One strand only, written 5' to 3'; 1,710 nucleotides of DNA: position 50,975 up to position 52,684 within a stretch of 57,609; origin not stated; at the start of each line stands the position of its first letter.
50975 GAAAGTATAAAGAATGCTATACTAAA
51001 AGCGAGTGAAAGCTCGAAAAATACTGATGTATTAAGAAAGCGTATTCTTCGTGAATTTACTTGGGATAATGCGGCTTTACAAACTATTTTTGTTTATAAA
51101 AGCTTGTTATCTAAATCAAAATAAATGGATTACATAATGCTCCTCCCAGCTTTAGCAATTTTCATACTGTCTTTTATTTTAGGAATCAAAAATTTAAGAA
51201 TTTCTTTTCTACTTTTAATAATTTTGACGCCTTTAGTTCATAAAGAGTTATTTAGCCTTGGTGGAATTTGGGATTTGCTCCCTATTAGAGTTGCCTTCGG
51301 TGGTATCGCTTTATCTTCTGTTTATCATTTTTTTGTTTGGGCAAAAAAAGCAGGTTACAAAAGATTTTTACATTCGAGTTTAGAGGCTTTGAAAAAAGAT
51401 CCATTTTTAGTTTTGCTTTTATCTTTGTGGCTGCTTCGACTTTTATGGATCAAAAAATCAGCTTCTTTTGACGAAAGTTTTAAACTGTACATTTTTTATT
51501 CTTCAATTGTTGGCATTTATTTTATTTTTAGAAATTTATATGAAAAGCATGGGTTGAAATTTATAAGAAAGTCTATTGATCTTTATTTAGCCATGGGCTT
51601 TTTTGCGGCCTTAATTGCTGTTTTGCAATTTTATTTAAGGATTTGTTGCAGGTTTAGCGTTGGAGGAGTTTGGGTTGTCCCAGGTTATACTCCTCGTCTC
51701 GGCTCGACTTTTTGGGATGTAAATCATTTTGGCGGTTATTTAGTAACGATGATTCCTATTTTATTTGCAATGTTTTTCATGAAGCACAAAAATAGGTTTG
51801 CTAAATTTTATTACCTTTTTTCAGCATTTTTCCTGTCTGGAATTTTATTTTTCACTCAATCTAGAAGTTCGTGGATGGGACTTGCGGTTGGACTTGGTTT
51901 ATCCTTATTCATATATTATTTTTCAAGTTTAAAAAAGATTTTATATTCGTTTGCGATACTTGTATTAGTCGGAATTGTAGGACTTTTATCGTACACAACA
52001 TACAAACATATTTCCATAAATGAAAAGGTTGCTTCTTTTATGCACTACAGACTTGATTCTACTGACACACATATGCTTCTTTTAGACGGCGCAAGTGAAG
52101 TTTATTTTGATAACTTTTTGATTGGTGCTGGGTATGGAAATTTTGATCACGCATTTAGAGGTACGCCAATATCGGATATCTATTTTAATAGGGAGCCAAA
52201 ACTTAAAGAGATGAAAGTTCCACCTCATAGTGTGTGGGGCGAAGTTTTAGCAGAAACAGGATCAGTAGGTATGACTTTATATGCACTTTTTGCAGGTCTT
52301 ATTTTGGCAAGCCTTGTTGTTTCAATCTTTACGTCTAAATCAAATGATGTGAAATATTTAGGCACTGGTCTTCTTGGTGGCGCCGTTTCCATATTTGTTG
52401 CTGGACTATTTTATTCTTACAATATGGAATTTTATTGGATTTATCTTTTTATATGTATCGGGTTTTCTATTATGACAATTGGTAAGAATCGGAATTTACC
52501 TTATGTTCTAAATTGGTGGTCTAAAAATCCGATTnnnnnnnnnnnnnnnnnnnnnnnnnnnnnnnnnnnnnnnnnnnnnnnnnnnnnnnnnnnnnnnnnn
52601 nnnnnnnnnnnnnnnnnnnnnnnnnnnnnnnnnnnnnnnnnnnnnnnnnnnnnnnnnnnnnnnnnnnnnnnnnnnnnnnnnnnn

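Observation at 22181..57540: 35-kb envelope-glycan island with about ten GT-C-type membrane glycosyltransferases fed by three polyprenol-phosphate-sugar synthase-like genes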

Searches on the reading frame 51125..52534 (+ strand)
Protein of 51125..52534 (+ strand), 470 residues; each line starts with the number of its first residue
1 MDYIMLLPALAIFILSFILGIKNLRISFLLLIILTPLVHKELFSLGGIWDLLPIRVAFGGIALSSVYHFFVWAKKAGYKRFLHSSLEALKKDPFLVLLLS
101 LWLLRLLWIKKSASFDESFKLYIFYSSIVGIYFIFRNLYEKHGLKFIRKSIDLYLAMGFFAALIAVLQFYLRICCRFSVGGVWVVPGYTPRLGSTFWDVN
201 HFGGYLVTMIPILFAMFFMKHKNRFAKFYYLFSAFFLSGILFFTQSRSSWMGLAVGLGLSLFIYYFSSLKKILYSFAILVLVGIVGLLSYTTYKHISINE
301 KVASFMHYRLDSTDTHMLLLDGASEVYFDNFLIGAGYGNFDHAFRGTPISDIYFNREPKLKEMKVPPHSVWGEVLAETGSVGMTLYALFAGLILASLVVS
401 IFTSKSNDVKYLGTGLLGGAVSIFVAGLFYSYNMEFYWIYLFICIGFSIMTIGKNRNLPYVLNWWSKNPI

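Call 87: search_solved_structures(query=window:51125-52534:+, max_evalue=10, show_alignments=2)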
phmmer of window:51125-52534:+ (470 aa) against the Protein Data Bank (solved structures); distinct sequences matched with E-value up to 10: 1.
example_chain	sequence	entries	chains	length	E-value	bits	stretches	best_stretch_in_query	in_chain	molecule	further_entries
1ifm_A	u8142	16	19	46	0.54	13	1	391-432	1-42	INOVIRUS | MAJOR COAT PROTEIN OF PF1 VIRUS | COAT PROTEIN B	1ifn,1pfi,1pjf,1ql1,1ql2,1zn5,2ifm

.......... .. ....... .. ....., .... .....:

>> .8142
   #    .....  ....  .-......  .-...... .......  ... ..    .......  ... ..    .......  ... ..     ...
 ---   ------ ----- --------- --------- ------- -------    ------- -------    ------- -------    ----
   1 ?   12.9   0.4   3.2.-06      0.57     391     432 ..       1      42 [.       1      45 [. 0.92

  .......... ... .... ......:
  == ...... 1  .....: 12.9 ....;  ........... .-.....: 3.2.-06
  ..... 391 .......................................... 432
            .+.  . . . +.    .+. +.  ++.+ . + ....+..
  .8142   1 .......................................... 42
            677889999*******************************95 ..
